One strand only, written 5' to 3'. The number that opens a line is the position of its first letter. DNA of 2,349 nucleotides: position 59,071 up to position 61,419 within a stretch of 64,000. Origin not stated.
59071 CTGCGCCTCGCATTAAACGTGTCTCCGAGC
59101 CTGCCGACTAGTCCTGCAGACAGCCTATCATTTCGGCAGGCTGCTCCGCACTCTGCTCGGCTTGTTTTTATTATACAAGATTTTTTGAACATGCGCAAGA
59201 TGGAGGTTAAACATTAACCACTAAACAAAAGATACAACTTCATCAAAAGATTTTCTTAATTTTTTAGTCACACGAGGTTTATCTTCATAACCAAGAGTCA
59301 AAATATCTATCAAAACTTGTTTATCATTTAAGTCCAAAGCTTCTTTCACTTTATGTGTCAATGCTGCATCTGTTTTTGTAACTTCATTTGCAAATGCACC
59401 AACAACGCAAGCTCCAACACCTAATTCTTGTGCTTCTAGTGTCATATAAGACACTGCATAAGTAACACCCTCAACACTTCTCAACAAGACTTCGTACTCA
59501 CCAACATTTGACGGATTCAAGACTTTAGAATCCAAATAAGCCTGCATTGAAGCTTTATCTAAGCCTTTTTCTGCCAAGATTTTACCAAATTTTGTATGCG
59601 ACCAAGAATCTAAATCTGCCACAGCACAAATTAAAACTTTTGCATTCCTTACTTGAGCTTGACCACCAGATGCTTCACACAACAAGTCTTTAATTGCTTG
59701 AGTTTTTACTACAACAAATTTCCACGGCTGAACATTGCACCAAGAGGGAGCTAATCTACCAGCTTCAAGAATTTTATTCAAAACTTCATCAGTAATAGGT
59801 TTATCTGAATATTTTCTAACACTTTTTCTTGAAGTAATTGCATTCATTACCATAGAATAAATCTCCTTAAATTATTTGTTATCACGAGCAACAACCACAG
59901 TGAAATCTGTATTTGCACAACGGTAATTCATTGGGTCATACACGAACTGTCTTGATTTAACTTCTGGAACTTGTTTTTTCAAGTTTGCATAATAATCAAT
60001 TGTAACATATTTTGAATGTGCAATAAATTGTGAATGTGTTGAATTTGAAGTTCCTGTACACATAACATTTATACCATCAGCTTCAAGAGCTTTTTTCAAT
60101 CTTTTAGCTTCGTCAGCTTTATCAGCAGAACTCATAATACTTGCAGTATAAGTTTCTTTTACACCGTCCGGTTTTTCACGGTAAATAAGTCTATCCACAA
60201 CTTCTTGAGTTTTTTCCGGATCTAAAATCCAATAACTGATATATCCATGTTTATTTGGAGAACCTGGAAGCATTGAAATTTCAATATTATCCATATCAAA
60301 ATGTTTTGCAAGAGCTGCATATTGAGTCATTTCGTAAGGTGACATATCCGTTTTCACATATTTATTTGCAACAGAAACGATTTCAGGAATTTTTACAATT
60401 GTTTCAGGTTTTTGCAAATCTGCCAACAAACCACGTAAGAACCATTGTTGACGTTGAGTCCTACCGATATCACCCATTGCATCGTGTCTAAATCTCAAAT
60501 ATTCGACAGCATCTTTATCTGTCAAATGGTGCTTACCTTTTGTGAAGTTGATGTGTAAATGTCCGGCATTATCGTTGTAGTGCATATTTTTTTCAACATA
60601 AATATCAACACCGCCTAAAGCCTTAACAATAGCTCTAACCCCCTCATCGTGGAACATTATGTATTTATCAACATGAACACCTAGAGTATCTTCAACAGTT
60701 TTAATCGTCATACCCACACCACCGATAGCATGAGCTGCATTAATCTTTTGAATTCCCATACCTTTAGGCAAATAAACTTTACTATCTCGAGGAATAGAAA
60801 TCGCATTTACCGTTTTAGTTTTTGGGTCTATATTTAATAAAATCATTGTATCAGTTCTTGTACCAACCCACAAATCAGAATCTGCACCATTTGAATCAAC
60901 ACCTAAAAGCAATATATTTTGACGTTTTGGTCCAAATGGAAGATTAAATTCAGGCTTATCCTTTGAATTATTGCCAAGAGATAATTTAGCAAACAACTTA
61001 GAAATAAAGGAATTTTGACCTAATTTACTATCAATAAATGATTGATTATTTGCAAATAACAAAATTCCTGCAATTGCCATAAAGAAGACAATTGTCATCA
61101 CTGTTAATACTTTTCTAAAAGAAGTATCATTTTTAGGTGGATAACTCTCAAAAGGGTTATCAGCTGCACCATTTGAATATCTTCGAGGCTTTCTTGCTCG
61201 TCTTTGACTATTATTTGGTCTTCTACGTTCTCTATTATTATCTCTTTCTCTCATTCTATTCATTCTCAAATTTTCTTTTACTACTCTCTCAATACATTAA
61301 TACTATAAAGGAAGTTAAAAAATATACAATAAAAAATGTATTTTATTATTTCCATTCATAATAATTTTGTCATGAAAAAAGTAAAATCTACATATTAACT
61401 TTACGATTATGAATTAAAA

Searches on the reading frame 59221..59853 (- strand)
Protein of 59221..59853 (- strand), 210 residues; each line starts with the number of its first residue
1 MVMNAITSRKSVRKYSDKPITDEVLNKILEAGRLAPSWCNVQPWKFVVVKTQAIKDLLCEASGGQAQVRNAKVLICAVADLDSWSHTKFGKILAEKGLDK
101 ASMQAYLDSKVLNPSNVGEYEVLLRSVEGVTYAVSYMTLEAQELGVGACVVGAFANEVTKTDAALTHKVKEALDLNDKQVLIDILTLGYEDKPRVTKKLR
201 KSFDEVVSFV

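Call 8: search_protein_families(library=pfam, proteins=[window:59221-59853:-], max_evalue=0.01)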
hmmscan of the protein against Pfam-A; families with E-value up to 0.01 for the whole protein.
window:59221-59853:- (210 aa): 2 families
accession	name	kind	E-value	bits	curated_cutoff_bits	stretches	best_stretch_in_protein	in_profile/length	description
PF00881.29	Nitroreductase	-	2.1e-27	96.8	23.5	1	6-189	1-167/167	Nitroreductase family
PF14512.11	TM1586_NiRdase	-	3.3e-15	56.7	27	3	24-55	159-190/215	Putative TM nitroreductase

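Call 22: find_encoding_contigs(protein=window:59221-59853:-, flank=2500, max_places=10)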
Protein window:59221-59853:- (210 aa): 23 contigs read that carry it; 10 places shown.
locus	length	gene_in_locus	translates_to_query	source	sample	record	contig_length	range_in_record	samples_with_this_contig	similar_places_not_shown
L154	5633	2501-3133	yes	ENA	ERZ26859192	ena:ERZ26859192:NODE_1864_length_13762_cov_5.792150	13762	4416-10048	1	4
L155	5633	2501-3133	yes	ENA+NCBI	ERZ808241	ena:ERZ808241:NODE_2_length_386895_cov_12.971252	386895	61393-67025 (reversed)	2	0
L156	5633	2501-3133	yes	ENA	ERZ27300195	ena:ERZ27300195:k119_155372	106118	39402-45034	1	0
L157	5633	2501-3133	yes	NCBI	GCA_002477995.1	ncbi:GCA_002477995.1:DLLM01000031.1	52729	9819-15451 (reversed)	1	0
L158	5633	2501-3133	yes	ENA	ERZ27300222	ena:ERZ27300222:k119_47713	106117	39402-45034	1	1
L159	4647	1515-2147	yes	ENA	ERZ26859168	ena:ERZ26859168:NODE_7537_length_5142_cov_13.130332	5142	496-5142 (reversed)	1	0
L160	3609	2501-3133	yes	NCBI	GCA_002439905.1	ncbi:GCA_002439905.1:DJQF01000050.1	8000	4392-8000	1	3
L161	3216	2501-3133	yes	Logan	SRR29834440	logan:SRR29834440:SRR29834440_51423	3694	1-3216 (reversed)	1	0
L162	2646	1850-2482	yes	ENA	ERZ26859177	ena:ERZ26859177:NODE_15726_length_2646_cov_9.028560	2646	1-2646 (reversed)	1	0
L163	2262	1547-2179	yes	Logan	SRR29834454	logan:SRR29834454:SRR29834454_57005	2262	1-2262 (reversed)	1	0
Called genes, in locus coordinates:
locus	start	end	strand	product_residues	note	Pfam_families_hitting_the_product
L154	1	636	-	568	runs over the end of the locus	-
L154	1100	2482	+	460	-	PF03816:LytR_cpsA_psr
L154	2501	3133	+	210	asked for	PF00881:Nitroreductase, PF14512:TM1586_NiRdase (faint)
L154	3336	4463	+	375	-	-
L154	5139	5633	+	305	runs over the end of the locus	PF11335:DUF3137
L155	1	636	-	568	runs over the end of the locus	-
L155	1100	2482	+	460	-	PF03816:LytR_cpsA_psr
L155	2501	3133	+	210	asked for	PF00881:Nitroreductase, PF14512:TM1586_NiRdase (faint)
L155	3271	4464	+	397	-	-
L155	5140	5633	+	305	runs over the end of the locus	PF11335:DUF3137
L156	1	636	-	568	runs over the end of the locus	-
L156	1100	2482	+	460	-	PF03816:LytR_cpsA_psr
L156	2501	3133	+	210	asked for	PF00881:Nitroreductase, PF14512:TM1586_NiRdase (faint)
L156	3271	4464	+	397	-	-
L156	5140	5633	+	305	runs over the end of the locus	PF11335:DUF3137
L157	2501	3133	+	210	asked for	PF00881:Nitroreductase, PF14512:TM1586_NiRdase (faint)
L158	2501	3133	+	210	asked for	PF00881:Nitroreductase, PF14512:TM1586_NiRdase (faint)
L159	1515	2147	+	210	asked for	PF00881:Nitroreductase, PF14512:TM1586_NiRdase (faint)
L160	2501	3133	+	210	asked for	PF00881:Nitroreductase, PF14512:TM1586_NiRdase (faint)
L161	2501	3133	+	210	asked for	PF00881:Nitroreductase, PF14512:TM1586_NiRdase (faint)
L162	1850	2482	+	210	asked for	PF00881:Nitroreductase, PF14512:TM1586_NiRdase (faint)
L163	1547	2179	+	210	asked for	PF00881:Nitroreductase, PF14512:TM1586_NiRdase (faint)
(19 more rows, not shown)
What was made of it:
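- Some contigs have low coverage (5.8x and 13x, call 22).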

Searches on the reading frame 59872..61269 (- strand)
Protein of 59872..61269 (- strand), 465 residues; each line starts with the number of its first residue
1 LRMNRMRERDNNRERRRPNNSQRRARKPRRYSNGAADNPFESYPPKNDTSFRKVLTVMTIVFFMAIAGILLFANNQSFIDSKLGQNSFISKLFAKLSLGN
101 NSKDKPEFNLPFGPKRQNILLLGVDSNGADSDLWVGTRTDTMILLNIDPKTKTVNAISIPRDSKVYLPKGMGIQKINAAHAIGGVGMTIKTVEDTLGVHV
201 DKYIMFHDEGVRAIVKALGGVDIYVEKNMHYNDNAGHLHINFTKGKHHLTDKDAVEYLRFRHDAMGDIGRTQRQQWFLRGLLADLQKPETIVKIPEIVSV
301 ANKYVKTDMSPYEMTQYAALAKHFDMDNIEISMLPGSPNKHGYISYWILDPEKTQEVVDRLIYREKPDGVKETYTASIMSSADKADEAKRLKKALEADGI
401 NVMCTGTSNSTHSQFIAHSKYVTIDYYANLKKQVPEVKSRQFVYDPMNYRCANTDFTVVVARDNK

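Call 8: search_protein_families(library=pfam, proteins=[window:59872-61269:-], max_evalue=0.01)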
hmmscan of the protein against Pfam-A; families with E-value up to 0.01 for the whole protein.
window:59872-61269:- (465 aa): 1 family
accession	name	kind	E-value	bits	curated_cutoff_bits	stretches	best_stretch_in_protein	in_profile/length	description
PF03816.19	LytR_cpsA_psr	-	4.7e-44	150.6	24.6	1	138-286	1-149/150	LytR_cpsA_psr family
